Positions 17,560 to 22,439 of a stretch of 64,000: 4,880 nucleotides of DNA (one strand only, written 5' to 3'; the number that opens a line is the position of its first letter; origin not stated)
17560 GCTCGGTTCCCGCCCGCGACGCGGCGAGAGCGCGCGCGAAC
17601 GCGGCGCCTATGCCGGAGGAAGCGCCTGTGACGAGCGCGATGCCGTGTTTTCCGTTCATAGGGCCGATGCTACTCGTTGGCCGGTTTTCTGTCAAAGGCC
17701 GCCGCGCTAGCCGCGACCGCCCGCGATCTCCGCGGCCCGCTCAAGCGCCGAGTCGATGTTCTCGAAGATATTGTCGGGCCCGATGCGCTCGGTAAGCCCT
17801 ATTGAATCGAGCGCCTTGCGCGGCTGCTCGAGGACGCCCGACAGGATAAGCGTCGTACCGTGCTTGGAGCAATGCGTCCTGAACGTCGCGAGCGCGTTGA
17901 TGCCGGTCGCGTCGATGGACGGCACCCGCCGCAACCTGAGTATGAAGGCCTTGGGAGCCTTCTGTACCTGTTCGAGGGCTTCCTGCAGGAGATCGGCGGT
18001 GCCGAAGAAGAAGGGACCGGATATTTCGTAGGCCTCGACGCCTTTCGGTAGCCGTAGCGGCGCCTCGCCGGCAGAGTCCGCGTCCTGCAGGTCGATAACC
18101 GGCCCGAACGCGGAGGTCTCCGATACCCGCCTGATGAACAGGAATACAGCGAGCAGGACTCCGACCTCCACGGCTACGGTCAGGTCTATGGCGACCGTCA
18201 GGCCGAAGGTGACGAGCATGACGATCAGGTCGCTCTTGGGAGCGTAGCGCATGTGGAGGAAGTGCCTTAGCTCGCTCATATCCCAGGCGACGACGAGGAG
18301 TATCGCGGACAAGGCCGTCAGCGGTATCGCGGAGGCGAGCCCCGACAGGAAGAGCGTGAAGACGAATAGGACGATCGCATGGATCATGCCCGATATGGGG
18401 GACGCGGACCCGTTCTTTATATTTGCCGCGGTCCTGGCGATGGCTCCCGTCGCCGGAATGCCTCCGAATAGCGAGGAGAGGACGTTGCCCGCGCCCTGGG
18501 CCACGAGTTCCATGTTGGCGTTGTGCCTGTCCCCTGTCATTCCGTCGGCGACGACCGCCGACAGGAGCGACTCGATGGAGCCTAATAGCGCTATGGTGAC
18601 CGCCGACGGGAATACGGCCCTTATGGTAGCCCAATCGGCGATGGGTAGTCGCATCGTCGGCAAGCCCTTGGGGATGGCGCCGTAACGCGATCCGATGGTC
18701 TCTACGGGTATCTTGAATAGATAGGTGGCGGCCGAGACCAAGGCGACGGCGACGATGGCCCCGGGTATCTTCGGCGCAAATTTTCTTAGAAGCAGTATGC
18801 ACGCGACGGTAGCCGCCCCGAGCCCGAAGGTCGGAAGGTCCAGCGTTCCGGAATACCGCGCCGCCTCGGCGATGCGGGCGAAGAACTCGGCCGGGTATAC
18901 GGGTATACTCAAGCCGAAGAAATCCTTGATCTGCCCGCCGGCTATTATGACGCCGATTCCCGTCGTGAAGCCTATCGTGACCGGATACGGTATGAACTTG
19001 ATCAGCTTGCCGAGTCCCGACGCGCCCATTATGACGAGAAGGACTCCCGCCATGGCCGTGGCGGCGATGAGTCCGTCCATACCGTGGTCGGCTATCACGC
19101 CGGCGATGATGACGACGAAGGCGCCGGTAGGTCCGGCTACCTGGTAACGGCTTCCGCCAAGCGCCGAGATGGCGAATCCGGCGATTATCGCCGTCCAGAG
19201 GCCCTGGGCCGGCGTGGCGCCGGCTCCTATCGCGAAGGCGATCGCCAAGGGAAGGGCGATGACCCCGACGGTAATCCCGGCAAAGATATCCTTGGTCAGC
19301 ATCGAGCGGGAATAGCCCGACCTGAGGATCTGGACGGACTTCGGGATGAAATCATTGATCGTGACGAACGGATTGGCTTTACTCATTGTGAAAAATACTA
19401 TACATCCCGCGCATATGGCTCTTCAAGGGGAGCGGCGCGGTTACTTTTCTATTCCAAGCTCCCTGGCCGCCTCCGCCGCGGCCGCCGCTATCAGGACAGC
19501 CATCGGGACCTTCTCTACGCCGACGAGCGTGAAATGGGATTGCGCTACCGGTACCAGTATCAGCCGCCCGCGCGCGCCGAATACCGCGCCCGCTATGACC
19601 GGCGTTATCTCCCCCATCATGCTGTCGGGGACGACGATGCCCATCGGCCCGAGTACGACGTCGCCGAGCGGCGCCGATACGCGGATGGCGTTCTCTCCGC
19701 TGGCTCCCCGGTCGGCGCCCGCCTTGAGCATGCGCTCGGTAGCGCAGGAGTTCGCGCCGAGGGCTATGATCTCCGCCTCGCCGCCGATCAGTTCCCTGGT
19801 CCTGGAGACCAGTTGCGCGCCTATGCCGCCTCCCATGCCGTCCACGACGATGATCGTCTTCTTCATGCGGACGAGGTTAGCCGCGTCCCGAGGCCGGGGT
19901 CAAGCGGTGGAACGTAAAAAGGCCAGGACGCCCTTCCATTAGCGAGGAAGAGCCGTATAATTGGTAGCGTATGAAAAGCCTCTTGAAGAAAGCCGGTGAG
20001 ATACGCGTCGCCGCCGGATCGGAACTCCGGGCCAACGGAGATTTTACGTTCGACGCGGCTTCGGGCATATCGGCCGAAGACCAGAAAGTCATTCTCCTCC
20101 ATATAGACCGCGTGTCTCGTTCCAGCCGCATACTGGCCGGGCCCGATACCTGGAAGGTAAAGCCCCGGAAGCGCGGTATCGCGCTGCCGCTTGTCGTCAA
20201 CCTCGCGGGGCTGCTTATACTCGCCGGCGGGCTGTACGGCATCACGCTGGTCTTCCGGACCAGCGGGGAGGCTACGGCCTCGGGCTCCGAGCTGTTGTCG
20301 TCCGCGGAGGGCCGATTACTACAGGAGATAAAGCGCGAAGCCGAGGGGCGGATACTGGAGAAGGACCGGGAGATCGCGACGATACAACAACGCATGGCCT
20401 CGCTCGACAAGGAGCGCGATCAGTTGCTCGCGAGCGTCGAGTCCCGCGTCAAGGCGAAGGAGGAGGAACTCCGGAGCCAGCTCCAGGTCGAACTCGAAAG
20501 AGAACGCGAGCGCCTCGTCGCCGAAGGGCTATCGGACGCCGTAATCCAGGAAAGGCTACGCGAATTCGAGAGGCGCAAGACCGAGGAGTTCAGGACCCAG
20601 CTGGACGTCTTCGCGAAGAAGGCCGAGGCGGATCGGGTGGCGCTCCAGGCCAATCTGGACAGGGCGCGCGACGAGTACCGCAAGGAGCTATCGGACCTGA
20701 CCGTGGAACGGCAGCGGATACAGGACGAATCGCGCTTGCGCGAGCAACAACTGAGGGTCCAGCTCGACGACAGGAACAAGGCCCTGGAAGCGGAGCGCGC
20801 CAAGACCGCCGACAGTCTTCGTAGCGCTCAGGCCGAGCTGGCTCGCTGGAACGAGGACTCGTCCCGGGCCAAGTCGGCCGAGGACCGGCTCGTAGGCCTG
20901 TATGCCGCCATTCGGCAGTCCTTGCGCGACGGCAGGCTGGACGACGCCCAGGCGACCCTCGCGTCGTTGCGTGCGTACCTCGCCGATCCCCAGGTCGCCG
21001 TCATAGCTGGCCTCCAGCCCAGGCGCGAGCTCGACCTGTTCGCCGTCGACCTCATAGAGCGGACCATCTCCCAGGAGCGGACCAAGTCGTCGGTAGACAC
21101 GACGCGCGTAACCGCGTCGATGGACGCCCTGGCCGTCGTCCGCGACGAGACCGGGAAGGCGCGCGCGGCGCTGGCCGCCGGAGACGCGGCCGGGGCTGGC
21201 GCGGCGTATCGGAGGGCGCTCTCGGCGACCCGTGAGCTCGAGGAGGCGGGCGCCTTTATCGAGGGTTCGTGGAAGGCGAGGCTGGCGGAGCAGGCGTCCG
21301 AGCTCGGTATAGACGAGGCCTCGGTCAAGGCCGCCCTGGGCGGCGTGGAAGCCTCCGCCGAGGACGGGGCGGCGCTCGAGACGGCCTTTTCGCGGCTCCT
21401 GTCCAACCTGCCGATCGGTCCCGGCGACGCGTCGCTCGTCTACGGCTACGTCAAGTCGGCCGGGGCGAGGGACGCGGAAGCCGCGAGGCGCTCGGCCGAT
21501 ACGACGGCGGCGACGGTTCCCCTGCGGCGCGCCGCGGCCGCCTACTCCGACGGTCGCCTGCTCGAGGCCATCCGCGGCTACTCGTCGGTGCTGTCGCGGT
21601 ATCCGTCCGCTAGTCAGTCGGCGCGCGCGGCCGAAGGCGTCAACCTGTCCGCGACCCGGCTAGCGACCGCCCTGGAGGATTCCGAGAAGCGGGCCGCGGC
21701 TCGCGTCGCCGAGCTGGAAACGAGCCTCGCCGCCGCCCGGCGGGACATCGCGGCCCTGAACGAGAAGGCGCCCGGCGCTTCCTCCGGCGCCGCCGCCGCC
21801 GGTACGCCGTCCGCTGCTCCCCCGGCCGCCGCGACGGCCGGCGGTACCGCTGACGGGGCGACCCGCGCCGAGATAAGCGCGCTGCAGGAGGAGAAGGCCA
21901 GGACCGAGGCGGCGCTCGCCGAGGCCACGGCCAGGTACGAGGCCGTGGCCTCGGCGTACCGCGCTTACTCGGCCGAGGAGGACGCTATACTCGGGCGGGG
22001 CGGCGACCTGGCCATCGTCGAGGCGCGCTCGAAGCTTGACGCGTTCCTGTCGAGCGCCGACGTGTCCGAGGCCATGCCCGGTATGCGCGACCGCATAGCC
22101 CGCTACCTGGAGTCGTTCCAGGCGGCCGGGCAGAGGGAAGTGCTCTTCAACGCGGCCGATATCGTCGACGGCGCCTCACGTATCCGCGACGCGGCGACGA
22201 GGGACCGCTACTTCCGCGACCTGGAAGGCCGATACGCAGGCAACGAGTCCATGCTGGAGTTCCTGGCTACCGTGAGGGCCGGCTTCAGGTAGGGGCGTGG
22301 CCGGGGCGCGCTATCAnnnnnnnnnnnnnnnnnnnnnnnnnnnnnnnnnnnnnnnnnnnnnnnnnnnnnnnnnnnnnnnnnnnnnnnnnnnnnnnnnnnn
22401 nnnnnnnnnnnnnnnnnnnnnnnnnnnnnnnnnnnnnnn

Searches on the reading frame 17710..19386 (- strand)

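Call 74: search_protein_families(library=pfam, proteins=[window:17710-19386:-], max_evalue=0.0001)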
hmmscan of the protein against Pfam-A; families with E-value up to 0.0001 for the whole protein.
window:17710-19386:- (559 aa): 3 families
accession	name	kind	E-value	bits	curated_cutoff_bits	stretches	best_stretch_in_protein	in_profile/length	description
PF00916.26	Sulfate_transp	-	1.8e-83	280.9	23.2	1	30-393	1-380/380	Sulfate permease family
PF01740.26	STAS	-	1.5e-16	60.5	22.6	1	449-547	9-106/106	STAS domain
PF16983.11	MFS_MOT1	-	6.9e-05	23.6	30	0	273-369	13-110/111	Molybdate transporter of MFS superfamily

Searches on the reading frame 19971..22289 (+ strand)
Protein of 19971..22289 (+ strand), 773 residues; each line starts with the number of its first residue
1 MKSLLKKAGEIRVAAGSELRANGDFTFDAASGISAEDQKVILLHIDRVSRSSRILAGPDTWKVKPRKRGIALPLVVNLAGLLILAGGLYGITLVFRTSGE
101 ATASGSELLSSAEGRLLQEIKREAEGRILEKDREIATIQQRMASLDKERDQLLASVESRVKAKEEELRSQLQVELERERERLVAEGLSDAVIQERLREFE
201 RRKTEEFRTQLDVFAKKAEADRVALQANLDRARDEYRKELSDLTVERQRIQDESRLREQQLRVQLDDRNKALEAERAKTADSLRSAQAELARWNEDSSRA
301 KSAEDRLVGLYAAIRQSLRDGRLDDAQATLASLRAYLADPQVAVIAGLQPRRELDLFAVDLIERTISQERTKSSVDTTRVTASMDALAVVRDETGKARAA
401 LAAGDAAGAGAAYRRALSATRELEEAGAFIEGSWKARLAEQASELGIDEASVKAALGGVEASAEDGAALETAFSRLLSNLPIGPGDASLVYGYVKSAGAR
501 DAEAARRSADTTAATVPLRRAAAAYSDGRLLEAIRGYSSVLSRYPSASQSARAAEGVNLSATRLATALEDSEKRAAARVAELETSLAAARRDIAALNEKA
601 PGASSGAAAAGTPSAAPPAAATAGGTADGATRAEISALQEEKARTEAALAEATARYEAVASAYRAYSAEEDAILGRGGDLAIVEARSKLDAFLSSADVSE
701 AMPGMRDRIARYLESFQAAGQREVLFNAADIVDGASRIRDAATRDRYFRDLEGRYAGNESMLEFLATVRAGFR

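Call 28: search_protein_families(library=pfam, proteins=[window:19971-22289:+], max_evalue=1)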
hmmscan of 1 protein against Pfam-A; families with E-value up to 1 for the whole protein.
window:19971-22289:+ (773 aa): 1 family
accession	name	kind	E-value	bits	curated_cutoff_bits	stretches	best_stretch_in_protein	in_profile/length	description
PF14661.11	HAUS6_N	-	0.0071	16.4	26.4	1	187-294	115-219/233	HAUS augmin-like complex subunit 6 N-terminus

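Call 62: search_solved_structures(query=A8, max_evalue=1)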
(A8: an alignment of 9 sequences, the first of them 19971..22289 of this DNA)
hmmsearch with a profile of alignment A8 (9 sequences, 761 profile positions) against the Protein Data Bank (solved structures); distinct sequences matched with E-value up to 1: 30.
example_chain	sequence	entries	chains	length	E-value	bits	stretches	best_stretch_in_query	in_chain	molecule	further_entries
6zff_A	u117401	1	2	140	0.072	14.7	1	542-640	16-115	DNA double-strand break repair Rad50 ATPase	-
1we1_A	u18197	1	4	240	0.09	14.3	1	404-492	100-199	Heme oxygenase 1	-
1w3b_A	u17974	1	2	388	0.11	14.1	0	393-437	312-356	UDP-N-ACETYLGLUCOSAMINE--PEPTIDE N-ACETYLGLUCOSAMINYLTRANSFERASE 110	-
6eou_A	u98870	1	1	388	0.11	14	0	393-437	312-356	UDP-N-acetylglucosamine--peptide N-acetylglucosaminyltransferase 110 kDa subunit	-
2xev_A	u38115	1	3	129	0.12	13.9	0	505-551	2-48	YBGF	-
2x7a_A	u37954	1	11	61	0.14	13.7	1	549-593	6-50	BONE MARROW STROMAL ANTIGEN 2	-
3tgo_A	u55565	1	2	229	0.25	12.9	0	307-535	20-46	UPF0169 lipoprotein yfiO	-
1l8d_A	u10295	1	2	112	0.28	12.7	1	556-640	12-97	DNA double-strand break repair rad50 ATPase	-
3q5m_A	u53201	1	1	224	0.31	12.6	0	307-535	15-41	UPF0169 lipoprotein yfiO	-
5d0o_D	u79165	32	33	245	0.32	12.5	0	307-535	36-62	Outer membrane protein assembly factor BamD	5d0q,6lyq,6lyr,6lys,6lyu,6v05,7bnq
8spr_D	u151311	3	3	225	0.34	12.4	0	307-535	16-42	Outer membrane protein assembly factor BamD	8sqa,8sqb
8adg_D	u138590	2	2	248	0.34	12.4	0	307-535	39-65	Outer membrane protein assembly factor BamD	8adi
28jl_D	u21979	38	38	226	0.34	12.4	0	307-535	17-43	Outer membrane protein assembly factor BamD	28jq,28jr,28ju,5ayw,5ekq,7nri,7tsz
7obe_A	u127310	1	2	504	0.37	12.3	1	432-556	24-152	Isoform 2 of Serine/threonine-protein phosphatase 5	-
5lvv_A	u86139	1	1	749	0.51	11.8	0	392-472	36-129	UDP-N-acetylglucosamine--peptide N-acetylglucosaminyltransferase 110 kDa subunit,UDP-N-ace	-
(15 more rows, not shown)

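Call 76: search_protein_families(library=padloc, proteins=[window:19971-22289:+], max_evalue=0.01)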
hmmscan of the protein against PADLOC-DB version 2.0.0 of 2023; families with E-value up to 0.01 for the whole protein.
window:19971-22289:+ (773 aa): 0 families
